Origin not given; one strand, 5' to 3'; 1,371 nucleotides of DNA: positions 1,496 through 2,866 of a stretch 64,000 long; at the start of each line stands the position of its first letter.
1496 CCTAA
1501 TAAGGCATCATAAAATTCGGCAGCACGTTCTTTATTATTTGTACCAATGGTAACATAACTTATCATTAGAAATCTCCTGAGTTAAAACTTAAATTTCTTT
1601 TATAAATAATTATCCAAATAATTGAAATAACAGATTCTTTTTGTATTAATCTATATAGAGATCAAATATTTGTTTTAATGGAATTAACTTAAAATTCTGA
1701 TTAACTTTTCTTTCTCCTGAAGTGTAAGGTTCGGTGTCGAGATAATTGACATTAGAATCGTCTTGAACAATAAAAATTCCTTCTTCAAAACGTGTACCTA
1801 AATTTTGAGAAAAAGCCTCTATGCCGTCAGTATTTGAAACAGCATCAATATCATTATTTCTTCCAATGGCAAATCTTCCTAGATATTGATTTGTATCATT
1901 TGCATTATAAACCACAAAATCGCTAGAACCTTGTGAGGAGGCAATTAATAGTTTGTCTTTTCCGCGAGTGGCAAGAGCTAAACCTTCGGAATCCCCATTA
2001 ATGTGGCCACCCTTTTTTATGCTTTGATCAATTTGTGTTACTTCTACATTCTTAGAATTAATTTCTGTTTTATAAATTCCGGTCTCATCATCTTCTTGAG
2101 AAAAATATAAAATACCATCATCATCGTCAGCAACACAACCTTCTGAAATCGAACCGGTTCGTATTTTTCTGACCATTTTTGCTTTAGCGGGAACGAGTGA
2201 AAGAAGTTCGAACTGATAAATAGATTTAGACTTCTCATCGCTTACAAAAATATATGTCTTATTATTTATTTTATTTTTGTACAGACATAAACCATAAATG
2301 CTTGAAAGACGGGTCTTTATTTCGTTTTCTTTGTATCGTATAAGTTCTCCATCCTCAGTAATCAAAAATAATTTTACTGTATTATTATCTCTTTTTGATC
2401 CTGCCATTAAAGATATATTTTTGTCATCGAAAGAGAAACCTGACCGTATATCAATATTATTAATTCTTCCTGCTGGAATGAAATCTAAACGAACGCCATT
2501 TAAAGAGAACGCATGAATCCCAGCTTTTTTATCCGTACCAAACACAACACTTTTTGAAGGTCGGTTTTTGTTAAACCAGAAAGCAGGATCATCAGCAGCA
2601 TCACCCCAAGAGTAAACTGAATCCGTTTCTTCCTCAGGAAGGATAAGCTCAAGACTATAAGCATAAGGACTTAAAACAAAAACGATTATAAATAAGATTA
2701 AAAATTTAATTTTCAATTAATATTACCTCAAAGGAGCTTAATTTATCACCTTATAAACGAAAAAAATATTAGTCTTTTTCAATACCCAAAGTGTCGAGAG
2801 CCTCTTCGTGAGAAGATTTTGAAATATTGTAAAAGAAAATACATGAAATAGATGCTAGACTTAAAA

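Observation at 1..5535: Putative phytate-utilization operon: two GPH-family MFS transporters, beta-propeller phytase, VOC protein and TonB-dependent receptor on one strand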

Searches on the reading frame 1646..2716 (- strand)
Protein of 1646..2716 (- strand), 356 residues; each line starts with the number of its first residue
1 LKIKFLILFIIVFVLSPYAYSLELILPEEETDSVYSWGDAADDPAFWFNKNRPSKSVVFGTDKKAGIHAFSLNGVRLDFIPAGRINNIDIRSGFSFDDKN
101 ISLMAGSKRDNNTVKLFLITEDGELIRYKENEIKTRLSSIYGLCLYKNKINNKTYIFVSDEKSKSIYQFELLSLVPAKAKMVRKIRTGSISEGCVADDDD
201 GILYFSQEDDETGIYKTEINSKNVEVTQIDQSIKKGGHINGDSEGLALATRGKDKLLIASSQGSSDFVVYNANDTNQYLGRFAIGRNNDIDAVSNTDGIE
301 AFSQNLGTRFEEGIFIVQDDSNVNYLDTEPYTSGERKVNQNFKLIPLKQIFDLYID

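Call 7: search_protein_families(library=pfam, proteins=[window:1646-2716:-], max_evalue=0.01)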
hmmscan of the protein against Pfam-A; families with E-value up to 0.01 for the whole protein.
window:1646-2716:- (356 aa): 1 family
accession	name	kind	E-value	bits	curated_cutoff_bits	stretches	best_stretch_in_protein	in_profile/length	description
PF02333.21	Phytase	-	1.4e-60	205.7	21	1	25-352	33-355/375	Phytase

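Call 8: search_protein_families(library=ncbifam, proteins=[window:1646-2716:-], max_evalue=0.01)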
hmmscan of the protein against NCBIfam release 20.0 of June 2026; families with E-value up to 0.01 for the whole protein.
window:1646-2716:- (356 aa): 1 family
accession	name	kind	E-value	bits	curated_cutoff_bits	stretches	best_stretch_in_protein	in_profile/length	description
NF045638.1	Mrt_dep_phytase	exception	5.1e-37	127.6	440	1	5-322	6-328/430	myxosortase-dependent phytase-like phosphatase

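Call 12: find_homologous_proteins(query=window:1646-2716:-)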
Query window:1646-2716:- (356 aa): 3333 proteins with E <= 0.001 among 6706 candidates; the best 120 are listed.
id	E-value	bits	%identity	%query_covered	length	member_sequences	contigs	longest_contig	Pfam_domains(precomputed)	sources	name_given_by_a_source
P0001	5.8e-228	773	99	100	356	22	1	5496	PF02333.21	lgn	-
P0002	7.1e-200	681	85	100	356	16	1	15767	PF02333.21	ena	-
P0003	3.5e-118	412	54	99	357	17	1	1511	PF02333.21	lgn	-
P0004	8.6e-118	411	53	99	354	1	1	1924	PF02333.21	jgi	-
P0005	1.3e-117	411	53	99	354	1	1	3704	PF02333.21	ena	-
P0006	7.7e-117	408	53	95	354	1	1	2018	PF02333.21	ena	-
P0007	1.5e-116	407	53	99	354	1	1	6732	PF02333.21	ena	-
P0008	2.9e-116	406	52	99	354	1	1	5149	PF02333.21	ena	-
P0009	3.1e-116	406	52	98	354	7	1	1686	PF02333.21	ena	-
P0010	6.1e-116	405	52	99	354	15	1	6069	PF02333.21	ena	-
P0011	8.2e-116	405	52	99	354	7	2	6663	PF02333.21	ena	-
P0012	1.4e-115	404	53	95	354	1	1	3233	PF02333.21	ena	-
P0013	1.7e-115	404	52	95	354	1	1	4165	PF02333.21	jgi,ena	-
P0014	1.8e-115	403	52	99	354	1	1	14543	PF02333.21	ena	-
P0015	2.2e-115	403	52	99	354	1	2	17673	PF02333.21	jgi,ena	-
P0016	2.7e-115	403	51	98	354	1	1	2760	PF02333.21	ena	-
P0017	3.7e-115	402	52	99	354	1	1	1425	PF02333.21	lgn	-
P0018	4.2e-115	402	52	99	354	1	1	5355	PF02333.21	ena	-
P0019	4.7e-115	402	52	99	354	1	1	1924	PF02333.21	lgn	-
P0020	5.7e-115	402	52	99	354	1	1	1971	PF02333.21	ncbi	-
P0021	6.1e-115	402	52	99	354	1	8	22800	PF02333.21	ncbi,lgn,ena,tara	tara:strand:+ start:5161 stop:6225 length:1065 start_codon:yes stop_codon:yes gene_type:complete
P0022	6.4e-115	402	52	99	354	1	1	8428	PF02333.21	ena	-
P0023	9.7e-115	401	52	99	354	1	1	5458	PF02333.21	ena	-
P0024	1.3e-114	401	52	99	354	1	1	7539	PF02333.21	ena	-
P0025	1.5e-114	400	53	99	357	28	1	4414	PF02333.21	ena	-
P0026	2.2e-114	400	51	99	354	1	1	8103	PF02333.21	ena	-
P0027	2.4e-114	400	52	99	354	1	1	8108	PF02333.21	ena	-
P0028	2.6e-114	400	52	95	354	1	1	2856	PF02333.21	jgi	-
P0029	2.8e-114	400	52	99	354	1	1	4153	PF02333.21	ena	-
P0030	3.0e-114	399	52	99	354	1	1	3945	PF02333.21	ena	-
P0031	3.4e-114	399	52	95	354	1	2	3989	PF02333.21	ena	-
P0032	3.8e-114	399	52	95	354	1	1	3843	PF02333.21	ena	-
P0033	4.3e-114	399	52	99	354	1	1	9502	PF02333.21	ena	-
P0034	4.7e-114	399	51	99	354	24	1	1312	PF02333.21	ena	-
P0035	4.9e-114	399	51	98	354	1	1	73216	PF02333.21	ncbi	-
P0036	5.2e-114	399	52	99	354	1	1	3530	PF02333.21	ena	-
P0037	5.4e-114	399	53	94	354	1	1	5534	PF02333.21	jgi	-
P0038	5.9e-114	398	52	95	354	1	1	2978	PF02333.21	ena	-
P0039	6.2e-114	398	52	95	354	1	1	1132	PF02333.21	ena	-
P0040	6.4e-114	398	52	99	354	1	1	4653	PF02333.21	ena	-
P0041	6.5e-114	398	52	94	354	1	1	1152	PF02333.21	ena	-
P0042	1.0e-113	398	52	95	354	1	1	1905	PF02333.21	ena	-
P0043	1.3e-113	397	52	95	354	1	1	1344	PF02333.21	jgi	-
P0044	1.5e-113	397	53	99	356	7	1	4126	PF02333.21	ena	-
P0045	1.7e-113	397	51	98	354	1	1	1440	PF02333.21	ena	-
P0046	2.2e-113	397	52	95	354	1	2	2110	PF02333.21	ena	-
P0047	3.6e-113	396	51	98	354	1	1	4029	PF02333.21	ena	-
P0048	4.1e-113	396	54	94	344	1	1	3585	PF02333.21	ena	-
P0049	4.7e-113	396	52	95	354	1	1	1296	PF02333.21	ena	-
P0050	5.0e-113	395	53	93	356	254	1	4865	PF02333.21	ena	-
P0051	5.5e-113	395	52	100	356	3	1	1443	PF02333.21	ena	-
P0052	7.9e-113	395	51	98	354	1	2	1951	PF02333.21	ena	-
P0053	8.0e-113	395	51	98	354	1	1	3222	PF02333.21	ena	-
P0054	8.5e-113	395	51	98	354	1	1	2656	PF02333.21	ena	-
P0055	9.3e-113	395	51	99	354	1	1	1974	PF02333.21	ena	-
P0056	9.8e-113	394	52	99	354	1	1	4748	PF02333.21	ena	-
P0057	1.0e-112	394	51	99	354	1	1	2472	PF02333.21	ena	-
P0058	1.2e-112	394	51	98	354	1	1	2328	PF02333.21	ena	-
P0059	1.2e-112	394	51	98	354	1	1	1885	PF02333.21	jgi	-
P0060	1.3e-112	394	51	98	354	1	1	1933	PF02333.21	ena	-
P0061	1.9e-112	394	51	98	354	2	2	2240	PF02333.21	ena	-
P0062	2.1e-112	393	50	98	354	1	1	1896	PF02333.21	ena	-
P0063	2.6e-112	393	52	99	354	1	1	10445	PF02333.21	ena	-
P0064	2.9e-112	393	51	98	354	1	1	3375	PF02333.21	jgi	-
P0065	3.3e-112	393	50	98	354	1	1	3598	PF02333.21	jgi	jgi:3-phytase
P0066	4.5e-112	392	50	98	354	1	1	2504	PF02333.21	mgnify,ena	mgnify:CR=1 FL=1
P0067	5.0e-112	392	51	98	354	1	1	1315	PF02333.21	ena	-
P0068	5.0e-112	392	50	99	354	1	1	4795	PF02333.21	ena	-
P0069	5.6e-112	392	50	98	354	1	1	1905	PF02333.21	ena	-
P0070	5.8e-112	392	51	98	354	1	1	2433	PF02333.21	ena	-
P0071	6.4e-112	392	50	99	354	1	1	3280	PF02333.21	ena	-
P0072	9.1e-112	391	51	98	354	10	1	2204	PF02333.21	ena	-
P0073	9.6e-112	391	50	98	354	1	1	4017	PF02333.21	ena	-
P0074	1.2e-111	391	50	98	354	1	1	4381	PF02333.21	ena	-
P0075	1.5e-111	391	51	99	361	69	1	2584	PF02333.21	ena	-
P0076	2.0e-111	390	50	98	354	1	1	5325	PF02333.21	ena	-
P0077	2.1e-111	390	50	98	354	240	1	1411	PF02333.21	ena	-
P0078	3.0e-111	390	50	98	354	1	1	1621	PF02333.21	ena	-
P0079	3.3e-111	389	52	93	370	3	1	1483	PF02333.21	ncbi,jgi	-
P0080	3.7e-111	389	50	98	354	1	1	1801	PF02333.21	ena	-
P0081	4.3e-111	389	50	98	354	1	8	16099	PF02333.21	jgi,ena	jgi:3-phytase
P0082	7.3e-111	388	52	94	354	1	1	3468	PF02333.21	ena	-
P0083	7.7e-111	388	50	99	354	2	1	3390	PF02333.21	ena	-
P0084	8.1e-111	388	52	100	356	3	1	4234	PF02333.21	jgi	-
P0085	1.6e-110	387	51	98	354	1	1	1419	PF02333.21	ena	-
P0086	2.5e-110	387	50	100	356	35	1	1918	PF02333.21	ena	-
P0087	5.6e-110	385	52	93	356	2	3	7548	PF02333.21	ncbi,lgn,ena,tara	tara:strand:+ start:4030 stop:5100 length:1071 start_codon:yes stop_codon:yes gene_type:complete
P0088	1.6e-109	384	51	99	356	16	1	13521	PF02333.21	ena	-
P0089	2.5e-109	383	50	98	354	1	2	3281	PF02333.21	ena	-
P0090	2.5e-106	373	51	100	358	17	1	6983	PF02333.21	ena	-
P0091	1.7e-105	371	55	93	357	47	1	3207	PF02333.21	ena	-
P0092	1.9e-105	371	50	94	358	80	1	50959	PF02333.21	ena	-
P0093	7.2e-105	369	51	100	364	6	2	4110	PF10282.16,PF02333.21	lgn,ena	-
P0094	1.3e-103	365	51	91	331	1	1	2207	PF02333.21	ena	-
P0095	8.6e-95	335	50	97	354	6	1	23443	PF02333.21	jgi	-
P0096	9.4e-95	335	46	99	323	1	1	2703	PF02333.21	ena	-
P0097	1.2e-94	335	48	100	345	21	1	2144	PF02333.21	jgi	-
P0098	3.2e-93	330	49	100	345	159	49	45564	PF02333.21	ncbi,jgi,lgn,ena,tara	tara:strand:+ start:1310 stop:2347 length:1038 start_codon:yes stop_codon:yes gene_type:complete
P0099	1.5e-92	328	49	95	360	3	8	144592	PF02333.21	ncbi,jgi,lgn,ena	-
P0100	2.3e-92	328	51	97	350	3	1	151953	PF02333.21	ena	-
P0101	3.8e-92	327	48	100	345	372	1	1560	PF02333.21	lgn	-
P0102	1.4e-91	325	49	95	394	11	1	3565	PF02333.21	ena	-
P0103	6.0e-91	323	48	100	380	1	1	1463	PF02333.21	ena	-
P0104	1.8e-90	321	47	98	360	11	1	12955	PF02333.21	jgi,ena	-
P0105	2.5e-86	308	48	92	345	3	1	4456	PF02333.21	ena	-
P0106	2.0e-77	278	52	67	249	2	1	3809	PF02333.21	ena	-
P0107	2.5e-76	275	46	79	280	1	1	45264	PF02333.21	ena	-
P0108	1.1e-71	260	34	93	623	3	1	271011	PF02333.21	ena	-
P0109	1.3e-68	249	48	69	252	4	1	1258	PF02333.21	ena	-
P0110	7.4e-62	227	38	91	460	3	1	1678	PF02333.21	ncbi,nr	ncbi:MAG: phytase, partial [Pseudomonadota bacterium]|nr:phytase [Pseudomonadota bacterium]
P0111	2.4e-60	222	34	80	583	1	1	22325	PF02333.21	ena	-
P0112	7.2e-60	221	38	97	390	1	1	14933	PF02333.21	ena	-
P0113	9.2e-60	220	50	60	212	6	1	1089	PF02333.21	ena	-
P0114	1.4e-58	216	49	60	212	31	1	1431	PF02333.21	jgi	-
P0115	1.9e-58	216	52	58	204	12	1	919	PF02333.21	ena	-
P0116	2.5e-58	216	52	55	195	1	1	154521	PF02333.21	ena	-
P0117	8.0e-58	214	49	60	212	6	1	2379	PF02333.21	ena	-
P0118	2.3e-57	212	36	94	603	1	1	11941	PF02333.21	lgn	-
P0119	2.6e-57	212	50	59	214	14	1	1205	PF02333.21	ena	-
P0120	5.5e-57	211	38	94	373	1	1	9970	PF02333.21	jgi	-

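Call 13: search_solved_structures(query=window:1646-2716:-, show_alignments=2)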
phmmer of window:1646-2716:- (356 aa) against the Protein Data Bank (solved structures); distinct sequences matched with E-value up to 0.001: 4.
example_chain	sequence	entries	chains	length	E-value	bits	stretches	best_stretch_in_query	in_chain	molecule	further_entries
3amr_A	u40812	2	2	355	5.2e-48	166.8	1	28-352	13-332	3-phytase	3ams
1poo_A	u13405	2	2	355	4.1e-47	163.9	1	28-352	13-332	PROTEIN (PHYTASE)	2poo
1cvm_A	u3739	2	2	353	2e-46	161.6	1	28-352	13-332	PHYTASE | 3-PHYTASE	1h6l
1qlg_A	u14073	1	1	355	2e-46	161.6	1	28-352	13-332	3-PHYTASE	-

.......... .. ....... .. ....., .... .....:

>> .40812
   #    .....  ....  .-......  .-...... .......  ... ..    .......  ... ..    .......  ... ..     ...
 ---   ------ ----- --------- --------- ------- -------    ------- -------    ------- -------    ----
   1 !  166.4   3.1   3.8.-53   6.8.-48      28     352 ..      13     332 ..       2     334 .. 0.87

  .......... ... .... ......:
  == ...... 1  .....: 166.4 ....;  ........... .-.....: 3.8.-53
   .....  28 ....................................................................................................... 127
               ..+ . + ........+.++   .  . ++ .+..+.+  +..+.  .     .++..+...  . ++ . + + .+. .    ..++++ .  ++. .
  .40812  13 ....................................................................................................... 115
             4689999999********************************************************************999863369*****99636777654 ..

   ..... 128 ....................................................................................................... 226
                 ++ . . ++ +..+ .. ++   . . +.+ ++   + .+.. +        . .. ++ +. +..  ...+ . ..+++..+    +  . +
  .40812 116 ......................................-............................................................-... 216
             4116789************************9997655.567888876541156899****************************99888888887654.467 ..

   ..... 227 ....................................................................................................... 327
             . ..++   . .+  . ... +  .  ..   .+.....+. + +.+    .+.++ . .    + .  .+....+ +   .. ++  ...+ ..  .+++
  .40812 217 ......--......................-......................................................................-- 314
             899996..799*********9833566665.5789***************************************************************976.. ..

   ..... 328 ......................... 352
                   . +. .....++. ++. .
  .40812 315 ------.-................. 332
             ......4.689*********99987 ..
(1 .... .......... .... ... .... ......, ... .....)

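Call 16: find_encoding_contigs(protein=P0002, flank=10000, max_places=3)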
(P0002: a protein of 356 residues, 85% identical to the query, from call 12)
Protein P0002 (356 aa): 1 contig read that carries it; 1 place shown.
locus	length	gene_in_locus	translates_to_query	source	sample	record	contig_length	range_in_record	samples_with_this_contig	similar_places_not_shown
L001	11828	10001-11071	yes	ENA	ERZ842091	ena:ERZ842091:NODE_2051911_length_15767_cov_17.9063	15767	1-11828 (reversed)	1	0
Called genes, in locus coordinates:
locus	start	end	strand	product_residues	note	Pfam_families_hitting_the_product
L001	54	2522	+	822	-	PF07715:Plug, PF00593:TonB_dep_Rec_b-barrel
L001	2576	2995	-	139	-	PF13577:SnoaL_4, PF14534:DUF4440 (weak), PF12680:SnoaL_2 (weak)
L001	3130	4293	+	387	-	PF00067:p450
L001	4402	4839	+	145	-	PF00210:Ferritin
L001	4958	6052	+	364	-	PF12973:Cupin_7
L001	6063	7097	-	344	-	PF04909:Amidohydro_2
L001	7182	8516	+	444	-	PF07690:MFS_1, PF13347:MFS_2, PF07690:MFS_1 (weak)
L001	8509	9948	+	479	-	PF07690:MFS_1, PF13347:MFS_2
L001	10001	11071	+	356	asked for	PF02333:Phytase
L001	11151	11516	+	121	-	PF00903:Glyoxalase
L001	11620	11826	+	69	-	?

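Call 17: find_encoding_contigs(protein=P0035, flank=10000, max_places=3)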
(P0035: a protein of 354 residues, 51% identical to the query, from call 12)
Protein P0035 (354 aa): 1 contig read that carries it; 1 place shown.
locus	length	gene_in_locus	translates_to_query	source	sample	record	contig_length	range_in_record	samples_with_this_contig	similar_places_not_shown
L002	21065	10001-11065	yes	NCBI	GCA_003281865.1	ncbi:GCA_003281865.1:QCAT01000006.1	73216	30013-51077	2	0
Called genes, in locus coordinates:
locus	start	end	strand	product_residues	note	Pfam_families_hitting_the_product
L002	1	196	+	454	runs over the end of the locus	PF00355:Rieske, PF00848:Ring_hydroxyl_A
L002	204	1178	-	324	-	PF00753:Lactamase_B (faint), PF13483:Lactamase_B_3, PF12706:Lactamase_B_2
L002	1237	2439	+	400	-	PF03435:Sacchrp_dh_NADP, PF13460:NAD_binding_10 (weak)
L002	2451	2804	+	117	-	PF07110:EthD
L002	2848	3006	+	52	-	-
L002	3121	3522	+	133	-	-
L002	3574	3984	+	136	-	-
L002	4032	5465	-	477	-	PF00355:Rieske, PF00848:Ring_hydroxyl_A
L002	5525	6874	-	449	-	PF00355:Rieske, PF00848:Ring_hydroxyl_A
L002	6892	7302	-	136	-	PF13577:SnoaL_4, PF14534:DUF4440, PF12680:SnoaL_2 (weak)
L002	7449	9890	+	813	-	PF07715:Plug, PF00593:TonB_dep_Rec_b-barrel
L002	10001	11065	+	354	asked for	PF02333:Phytase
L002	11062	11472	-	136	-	PF00903:Glyoxalase, PF13669:Glyoxalase_4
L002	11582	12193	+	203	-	PF02798:GST_N, PF13417:GST_N_3, PF13409:GST_N_2, PF00043:GST_C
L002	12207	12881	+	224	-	-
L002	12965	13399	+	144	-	PF00210:Ferritin, PF02915:Rubrerythrin (faint)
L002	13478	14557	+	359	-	PF12973:Cupin_7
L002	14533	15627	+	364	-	PF00145:DNA_methylase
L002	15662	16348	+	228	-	PF01370:Epimerase (weak)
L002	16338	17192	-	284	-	PF05575:V_cholerae_RfbT (weak), PF05050:Methyltransf_21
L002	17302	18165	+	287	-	PF00106:adh_short, PF13561:adh_short_C2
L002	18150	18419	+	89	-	PF01035:DNA_binding_1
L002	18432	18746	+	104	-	-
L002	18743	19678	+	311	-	PF00762:Ferrochelatase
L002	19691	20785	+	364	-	-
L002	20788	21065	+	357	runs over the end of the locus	PF01636:APH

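Call 18: find_encoding_contigs(protein=P0099, flank=10000, max_places=3)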
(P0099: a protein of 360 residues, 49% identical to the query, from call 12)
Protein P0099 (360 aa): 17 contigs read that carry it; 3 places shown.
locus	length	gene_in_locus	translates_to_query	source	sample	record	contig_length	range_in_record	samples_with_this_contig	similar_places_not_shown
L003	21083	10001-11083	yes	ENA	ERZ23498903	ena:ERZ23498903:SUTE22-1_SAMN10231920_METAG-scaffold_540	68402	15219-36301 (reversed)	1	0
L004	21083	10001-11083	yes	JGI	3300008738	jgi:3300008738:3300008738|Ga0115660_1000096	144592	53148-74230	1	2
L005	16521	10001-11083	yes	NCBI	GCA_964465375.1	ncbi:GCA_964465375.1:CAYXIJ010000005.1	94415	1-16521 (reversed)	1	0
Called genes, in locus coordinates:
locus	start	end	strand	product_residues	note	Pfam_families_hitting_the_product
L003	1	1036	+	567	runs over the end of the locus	PF01019:G_glu_transpept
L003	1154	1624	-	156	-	-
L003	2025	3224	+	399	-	PF00487:FA_desaturase, PF01610:DDE_Tnp_ISL3 (weak)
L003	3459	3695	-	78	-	PF00830:Ribosomal_L28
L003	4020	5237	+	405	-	PF02441:Flavoprotein, PF04127:DFP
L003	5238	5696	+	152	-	PF22769:DCD (weak), PF00692:dUTPase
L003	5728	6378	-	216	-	PF00156:Pribosyltran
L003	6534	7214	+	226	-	PF03372:Exo_endo_phos, PF14529:Exo_endo_phos_2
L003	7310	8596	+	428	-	PF07690:MFS_1, PF13000:Acatn (weak), PF07690:MFS_1 (weak)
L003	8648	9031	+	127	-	PF00355:Rieske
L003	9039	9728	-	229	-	PF13847:Methyltransf_31 (weak), PF02390:Methyltransf_4, PF13649:Methyltransf_25 (weak)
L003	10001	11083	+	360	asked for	PF02333:Phytase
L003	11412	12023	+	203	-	PF10604:Polyketide_cyc2 (weak), PF03364:Polyketide_cyc (weak)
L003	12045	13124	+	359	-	PF00730:HhH-GPD, PF00633:HHH, PF14815:NUDIX_4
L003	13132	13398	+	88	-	PF04362:Iron_traffic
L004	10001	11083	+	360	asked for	PF02333:Phytase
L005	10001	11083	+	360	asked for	PF02333:Phytase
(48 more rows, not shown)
